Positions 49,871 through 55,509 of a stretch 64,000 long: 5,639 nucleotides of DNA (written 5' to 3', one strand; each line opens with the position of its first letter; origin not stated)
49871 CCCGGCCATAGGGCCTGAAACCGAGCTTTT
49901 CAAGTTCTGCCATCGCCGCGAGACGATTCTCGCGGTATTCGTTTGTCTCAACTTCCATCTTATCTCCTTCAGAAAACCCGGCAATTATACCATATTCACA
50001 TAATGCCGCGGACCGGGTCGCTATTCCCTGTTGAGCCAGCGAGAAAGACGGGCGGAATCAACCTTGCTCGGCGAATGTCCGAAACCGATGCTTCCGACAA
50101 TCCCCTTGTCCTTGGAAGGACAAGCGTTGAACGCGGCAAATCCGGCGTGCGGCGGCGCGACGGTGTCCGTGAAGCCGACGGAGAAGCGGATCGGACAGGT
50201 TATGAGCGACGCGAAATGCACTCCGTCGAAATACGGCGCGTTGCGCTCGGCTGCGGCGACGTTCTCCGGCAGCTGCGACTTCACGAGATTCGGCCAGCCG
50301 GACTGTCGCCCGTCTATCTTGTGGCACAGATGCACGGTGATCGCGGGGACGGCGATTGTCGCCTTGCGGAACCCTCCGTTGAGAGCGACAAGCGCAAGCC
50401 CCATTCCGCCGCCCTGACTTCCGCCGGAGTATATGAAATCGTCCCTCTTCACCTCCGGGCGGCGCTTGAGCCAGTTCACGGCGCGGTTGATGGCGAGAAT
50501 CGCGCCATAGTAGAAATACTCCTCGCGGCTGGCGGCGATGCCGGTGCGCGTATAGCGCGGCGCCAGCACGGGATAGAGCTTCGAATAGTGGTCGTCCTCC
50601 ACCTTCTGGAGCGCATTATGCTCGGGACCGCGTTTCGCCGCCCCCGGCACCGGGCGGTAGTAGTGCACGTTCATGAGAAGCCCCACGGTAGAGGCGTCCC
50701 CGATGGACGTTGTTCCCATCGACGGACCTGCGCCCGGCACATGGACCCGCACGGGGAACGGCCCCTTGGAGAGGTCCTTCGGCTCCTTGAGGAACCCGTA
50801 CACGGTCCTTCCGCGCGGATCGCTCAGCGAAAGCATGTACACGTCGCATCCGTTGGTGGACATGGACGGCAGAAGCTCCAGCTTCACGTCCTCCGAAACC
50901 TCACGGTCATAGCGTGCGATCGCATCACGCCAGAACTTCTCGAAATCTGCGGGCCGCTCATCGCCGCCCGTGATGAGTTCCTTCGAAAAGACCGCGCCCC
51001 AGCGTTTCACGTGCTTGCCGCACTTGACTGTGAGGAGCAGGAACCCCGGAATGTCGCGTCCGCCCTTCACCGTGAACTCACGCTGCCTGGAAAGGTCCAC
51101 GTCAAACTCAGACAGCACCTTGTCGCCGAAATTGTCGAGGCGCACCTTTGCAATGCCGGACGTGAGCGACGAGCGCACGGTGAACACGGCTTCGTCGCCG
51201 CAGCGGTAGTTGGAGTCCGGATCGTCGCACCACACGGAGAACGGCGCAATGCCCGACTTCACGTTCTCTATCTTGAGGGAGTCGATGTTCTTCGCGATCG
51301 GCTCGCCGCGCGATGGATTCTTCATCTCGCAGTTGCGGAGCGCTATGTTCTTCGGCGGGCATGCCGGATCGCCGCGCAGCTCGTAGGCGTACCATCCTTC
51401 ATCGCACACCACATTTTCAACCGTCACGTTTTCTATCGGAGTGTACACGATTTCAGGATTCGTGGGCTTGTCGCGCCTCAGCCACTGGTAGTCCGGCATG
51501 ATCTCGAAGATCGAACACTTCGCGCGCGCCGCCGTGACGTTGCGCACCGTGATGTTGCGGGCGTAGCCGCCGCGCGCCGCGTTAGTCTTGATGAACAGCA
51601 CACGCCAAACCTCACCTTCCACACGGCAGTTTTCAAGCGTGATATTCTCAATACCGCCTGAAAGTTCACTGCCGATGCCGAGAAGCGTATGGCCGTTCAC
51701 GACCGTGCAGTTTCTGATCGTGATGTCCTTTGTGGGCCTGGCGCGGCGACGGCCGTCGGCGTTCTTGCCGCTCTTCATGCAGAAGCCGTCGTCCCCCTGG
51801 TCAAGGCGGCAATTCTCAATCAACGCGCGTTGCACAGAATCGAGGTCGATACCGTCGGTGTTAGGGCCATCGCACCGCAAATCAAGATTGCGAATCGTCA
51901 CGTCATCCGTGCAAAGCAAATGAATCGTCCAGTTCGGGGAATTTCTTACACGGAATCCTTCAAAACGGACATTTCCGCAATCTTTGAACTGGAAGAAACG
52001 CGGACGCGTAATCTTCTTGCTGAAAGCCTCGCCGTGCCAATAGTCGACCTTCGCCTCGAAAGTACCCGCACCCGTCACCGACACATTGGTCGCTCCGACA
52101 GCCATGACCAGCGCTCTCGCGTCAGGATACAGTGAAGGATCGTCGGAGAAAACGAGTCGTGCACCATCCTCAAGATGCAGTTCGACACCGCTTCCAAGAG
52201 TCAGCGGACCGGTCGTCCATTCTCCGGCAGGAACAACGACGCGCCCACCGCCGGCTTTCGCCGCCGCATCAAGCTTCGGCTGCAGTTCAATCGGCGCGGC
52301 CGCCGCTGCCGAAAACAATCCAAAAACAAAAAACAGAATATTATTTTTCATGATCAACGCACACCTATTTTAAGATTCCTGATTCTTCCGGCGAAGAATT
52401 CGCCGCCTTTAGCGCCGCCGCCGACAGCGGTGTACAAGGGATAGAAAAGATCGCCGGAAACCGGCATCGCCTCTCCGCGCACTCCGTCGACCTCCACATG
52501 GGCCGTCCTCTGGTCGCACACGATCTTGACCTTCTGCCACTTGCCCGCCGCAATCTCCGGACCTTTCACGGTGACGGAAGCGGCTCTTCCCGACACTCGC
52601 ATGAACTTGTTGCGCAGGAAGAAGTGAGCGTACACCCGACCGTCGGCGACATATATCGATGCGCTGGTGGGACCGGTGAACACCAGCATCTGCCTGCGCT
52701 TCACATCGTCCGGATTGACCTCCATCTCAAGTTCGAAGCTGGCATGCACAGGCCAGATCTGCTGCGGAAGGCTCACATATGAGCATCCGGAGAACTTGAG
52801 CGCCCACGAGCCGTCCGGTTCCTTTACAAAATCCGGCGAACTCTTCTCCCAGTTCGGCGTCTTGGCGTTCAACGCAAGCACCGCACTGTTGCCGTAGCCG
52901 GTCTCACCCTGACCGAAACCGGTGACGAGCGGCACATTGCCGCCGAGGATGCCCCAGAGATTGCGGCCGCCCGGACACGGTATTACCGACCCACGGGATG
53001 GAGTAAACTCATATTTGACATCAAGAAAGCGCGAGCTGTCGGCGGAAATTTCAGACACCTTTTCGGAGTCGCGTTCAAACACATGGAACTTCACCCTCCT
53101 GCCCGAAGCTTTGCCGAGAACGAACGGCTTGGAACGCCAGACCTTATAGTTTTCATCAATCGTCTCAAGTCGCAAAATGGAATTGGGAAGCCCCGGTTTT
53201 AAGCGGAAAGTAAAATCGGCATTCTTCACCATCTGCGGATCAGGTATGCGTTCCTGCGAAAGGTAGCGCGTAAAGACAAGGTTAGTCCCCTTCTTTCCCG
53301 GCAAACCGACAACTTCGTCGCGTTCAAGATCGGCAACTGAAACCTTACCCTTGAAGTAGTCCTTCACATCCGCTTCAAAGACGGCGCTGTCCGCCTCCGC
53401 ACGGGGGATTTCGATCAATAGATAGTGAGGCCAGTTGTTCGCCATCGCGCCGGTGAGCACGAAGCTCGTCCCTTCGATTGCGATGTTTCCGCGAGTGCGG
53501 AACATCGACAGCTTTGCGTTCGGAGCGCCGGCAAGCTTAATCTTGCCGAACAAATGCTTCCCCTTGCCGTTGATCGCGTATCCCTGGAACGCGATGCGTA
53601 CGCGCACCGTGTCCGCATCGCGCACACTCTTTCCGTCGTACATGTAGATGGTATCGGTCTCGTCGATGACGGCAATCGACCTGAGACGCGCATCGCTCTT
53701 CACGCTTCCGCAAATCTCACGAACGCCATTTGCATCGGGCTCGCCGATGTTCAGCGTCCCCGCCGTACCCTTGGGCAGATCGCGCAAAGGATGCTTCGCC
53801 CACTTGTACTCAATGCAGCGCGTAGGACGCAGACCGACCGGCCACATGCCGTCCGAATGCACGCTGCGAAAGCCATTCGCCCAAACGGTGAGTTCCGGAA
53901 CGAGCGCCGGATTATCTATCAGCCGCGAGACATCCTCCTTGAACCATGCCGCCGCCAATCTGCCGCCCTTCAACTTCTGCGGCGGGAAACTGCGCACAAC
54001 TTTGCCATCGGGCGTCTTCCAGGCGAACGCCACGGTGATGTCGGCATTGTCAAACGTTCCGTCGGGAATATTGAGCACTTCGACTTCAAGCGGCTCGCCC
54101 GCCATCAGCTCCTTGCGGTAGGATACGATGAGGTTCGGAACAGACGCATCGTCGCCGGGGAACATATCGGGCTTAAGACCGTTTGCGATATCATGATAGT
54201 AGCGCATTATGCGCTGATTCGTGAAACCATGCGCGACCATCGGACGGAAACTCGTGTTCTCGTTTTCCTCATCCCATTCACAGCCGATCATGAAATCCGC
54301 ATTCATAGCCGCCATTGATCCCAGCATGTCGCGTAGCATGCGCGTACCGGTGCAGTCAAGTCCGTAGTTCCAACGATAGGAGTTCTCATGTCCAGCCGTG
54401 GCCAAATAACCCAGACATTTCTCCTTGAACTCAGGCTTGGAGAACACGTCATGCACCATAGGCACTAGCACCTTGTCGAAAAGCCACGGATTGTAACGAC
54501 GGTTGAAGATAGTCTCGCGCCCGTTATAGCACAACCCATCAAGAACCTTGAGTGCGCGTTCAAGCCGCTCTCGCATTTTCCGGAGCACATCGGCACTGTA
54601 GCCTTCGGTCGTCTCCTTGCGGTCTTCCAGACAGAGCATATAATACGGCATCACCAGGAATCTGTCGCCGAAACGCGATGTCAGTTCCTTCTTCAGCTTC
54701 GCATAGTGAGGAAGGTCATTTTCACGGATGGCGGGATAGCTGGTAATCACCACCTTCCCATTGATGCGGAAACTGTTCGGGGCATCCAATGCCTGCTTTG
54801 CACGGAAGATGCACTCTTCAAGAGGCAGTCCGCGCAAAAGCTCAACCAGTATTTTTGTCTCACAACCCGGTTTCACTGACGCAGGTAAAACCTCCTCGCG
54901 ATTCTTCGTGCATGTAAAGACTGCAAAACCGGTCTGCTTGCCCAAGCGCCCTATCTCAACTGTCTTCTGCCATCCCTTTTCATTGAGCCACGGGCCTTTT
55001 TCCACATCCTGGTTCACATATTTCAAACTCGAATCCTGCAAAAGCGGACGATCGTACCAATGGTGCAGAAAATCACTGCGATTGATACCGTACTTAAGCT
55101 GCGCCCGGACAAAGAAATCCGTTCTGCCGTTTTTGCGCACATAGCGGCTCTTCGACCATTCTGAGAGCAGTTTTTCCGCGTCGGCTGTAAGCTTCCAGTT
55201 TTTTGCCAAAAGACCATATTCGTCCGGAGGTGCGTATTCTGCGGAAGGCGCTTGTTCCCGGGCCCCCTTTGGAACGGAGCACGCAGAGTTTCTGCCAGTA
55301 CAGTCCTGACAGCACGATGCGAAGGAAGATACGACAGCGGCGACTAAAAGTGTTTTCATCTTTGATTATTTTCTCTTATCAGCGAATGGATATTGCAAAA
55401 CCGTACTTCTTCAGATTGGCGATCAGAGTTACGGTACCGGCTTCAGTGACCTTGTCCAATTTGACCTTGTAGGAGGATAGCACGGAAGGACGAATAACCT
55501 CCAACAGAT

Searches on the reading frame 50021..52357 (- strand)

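Call 7: search_protein_families(library=pfam, proteins=[window:50021-52357:-], max_evalue=0.01)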
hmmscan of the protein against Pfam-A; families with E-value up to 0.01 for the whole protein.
window:50021-52357:- (778 aa): 4 families
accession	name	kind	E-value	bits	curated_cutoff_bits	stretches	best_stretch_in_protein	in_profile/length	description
PF00295.23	Glyco_hydro_28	-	1e-27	97.6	22.9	1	39-350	8-310/324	Glycosyl hydrolases family 28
PF05448.18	AXE1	-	2.4e-23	82.8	21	1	464-753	16-295/321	Acetyl xylan esterase (AXE1)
PF13229.12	Beta_helix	-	2.2e-07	31.1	25.9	1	145-286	3-120/158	Right handed beta helix region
PF12708.12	Pect-lyase_RHGA_epim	-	0.0044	17.3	27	0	127-246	102-210/213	Rhamnogalacturonase A/epimerase, pectate lyase-like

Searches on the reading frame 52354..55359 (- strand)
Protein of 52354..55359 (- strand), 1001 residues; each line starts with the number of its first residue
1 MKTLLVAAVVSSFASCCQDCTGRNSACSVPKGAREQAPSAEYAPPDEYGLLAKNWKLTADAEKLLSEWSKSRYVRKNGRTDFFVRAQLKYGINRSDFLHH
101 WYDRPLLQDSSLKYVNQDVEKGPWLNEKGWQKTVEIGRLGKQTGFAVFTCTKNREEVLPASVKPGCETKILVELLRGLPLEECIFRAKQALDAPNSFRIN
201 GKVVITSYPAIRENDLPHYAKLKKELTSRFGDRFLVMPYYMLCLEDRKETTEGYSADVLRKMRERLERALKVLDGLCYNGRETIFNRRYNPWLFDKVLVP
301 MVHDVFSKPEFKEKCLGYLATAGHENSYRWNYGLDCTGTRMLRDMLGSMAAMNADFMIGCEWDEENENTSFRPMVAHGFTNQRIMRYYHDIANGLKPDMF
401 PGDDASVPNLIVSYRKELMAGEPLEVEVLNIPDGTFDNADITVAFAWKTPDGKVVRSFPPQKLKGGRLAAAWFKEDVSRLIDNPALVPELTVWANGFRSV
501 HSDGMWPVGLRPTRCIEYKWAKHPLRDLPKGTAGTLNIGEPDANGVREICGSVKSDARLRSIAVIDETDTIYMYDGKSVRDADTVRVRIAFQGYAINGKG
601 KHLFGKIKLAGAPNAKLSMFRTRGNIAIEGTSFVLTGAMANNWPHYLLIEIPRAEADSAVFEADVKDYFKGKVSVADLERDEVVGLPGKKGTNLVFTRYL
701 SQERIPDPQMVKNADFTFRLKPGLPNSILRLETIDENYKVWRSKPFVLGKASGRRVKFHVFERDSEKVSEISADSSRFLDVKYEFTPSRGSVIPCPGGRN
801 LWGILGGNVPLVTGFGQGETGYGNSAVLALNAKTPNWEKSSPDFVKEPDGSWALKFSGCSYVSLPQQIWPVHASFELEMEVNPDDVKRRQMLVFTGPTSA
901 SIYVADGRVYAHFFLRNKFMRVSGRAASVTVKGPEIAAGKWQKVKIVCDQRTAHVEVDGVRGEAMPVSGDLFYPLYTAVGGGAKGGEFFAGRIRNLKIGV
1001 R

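Call 7: search_protein_families(library=pfam, proteins=[window:52354-55359:-], max_evalue=0.01)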
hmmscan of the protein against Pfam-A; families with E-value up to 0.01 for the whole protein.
window:52354-55359:- (1001 aa): 3 families
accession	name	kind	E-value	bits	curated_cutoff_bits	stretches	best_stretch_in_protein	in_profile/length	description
PF13385.13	Laminin_G_3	-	5e-08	33.7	27.6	1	858-998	3-140/151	Concanavalin A-like lectin/glucanases superfamily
PF02210.31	Laminin_G_2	-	0.00025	21.9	22.9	1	898-998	19-123/126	Laminin G domain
PF00054.30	Laminin_G_1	-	0.0071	17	24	0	906-962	28-76/131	Laminin G domain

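Call 41: find_encoding_contigs(protein=window:52354-55359:-, flank=4000, max_places=10)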
Protein window:52354-55359:- (1001 aa): no gene with exactly this product is on record in the collection.
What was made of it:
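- Tried and rejected: An exact look-up of the window's neighbouring 1001-aa protein, meant to identify the source and its sister strains, found no record (call 41).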
